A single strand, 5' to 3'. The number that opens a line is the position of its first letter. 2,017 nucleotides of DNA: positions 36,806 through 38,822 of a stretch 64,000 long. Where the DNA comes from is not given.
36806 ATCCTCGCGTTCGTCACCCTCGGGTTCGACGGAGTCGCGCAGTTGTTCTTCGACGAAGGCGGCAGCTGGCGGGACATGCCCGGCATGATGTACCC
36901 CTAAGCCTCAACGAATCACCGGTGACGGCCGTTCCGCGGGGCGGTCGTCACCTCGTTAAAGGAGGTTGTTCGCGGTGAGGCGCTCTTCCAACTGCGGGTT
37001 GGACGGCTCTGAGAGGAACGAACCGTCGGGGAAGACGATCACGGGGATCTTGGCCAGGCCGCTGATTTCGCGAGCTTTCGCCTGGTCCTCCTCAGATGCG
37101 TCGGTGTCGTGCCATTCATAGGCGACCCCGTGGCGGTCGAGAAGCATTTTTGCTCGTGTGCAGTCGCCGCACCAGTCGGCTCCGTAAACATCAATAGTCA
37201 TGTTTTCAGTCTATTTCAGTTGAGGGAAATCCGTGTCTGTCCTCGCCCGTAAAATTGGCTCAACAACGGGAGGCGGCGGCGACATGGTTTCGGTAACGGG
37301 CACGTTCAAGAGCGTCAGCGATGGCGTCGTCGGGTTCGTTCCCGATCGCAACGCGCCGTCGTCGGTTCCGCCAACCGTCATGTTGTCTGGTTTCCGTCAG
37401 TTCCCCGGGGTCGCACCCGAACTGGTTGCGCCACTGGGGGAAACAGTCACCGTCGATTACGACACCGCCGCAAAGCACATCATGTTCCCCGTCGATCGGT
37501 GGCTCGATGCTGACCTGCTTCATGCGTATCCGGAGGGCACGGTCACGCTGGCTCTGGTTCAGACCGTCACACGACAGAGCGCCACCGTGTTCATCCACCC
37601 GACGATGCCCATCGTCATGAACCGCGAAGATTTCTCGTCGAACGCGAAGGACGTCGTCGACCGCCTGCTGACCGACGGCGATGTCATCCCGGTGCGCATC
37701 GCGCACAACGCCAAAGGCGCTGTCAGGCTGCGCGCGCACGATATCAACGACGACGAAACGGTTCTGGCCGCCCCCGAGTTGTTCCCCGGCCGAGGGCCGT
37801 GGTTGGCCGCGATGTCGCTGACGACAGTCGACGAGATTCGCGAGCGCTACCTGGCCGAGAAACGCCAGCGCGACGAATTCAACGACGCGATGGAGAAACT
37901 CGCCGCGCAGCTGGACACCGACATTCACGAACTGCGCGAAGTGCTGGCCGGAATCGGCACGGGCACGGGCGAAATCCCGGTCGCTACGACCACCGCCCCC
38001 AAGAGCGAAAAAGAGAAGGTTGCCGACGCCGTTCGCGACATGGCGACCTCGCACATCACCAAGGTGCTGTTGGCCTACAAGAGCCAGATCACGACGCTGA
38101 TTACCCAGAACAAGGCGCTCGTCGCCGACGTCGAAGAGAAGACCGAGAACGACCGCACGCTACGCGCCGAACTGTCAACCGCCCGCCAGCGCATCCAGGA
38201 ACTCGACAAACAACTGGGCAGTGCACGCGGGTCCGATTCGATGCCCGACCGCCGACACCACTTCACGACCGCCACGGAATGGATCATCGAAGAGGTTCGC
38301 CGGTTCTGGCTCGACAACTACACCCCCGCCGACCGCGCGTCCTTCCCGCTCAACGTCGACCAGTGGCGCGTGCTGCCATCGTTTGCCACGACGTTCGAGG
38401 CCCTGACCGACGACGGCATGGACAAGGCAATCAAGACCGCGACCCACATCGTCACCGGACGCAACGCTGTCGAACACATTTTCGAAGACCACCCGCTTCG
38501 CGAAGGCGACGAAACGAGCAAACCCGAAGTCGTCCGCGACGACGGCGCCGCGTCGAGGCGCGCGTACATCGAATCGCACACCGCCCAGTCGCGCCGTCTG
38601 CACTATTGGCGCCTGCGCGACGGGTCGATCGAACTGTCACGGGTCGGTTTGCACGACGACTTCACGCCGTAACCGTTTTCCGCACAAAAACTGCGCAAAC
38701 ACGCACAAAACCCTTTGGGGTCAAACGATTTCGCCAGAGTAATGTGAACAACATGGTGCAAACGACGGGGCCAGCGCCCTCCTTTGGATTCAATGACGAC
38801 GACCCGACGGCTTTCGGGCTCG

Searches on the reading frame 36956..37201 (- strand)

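Call 3: search_protein_families(library=pfam, proteins=[window:36956-37201:-], max_evalue=0.01)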
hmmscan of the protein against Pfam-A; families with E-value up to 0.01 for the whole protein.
window:36956-37201:- (81 aa): 4 families
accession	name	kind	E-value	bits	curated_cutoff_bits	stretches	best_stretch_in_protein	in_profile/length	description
PF00462.30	Glutaredoxin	-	4.9e-13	49.5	22.9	1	5-59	3-56/60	Glutaredoxin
PF13409.12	GST_N_2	-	5.5e-06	27.3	25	1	10-65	1-59/70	Glutathione S-transferase, N-terminal domain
PF13417.12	GST_N_3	-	1.9e-05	25.4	22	1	6-65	2-59/75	Glutathione S-transferase, N-terminal domain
PF14595.12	Thioredoxin_9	-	0.0013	19.1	25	1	3-61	45-107/129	Thioredoxin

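Call 4: search_protein_families(library=ncbifam, proteins=[window:36956-37201:-], max_evalue=0.01)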
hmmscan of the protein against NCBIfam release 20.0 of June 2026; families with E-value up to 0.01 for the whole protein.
window:36956-37201:- (81 aa): 9 families
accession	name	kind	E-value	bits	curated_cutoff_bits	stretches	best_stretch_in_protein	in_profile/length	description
TIGR02200.1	GlrX_actino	hypoth_equivalog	3e-20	72.4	89.5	1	2-75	1-75/77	mycoredoxin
TIGR02196.1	GlrX_YruB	hypoth_equivalog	3.6e-09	37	88.55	1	3-57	2-56/74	glutaredoxin-like protein, YruB-family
NF041212.1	Uxx_star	subfamily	8.7e-07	29.1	66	1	4-56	2-55/70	Uxx-star family glutaredoxin-like (seleno)protein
TIGR02194.1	GlrX_NrdH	subfamily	8.4e-06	25.9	85.75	1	3-59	1-56/72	glutaredoxin-like protein NrdH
TIGR02181.1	GRX_bact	equivalog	8.5e-06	25.9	90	1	3-55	1-54/80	glutaredoxin 3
NF007923.0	PRK10638.1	equivalog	8.5e-06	25.7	129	1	2-56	3-57/83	glutaredoxin 3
NF041114.2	gluta_UXX_star_1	equivalog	0.00094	19.4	72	1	4-56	2-55/70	UXX-star selenoprotein family 1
NF007657.0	PRK10329.1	equivalog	0.0018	18.3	131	1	1-62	1-61/81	glutaredoxin-like protein NrdH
NF007702.0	PRK10387.1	equivalog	0.0039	16.9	133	1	8-65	6-61/215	glutaredoxin 2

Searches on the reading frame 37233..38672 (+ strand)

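Call 3: search_protein_families(library=pfam, proteins=[window:37233-38672:+], max_evalue=0.01)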
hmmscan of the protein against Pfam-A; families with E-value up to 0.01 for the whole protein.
window:37233-38672:+ (479 aa): 1 family
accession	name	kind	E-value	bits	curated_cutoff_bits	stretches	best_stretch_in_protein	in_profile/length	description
PF05266.19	DUF724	-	0.0095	16.3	38.4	1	272-334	91-152/188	Protein of unknown function (DUF724)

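Call 4: search_protein_families(library=ncbifam, proteins=[window:37233-38672:+], max_evalue=0.01)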
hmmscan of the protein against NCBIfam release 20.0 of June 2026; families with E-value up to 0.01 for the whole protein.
window:37233-38672:+ (479 aa): 2 families
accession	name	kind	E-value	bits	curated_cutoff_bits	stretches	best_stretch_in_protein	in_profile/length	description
NF052320.1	Cbp1_fam_LP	subfamily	0.0012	18.5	90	1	209-329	24-147/286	Cbp1 family collagen-binding glycoprotein adhesin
TIGR02168.1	SMC_prok_B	equivalog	0.0024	15.6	567.35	1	198-333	352-491/1181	chromosome segregation protein SMC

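Call 41: search_protein_families(library=padloc, proteins=[window:37233-38672:+], max_evalue=0.001)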
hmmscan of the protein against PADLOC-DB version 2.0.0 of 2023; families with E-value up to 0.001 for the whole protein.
window:37233-38672:+ (479 aa): 0 families
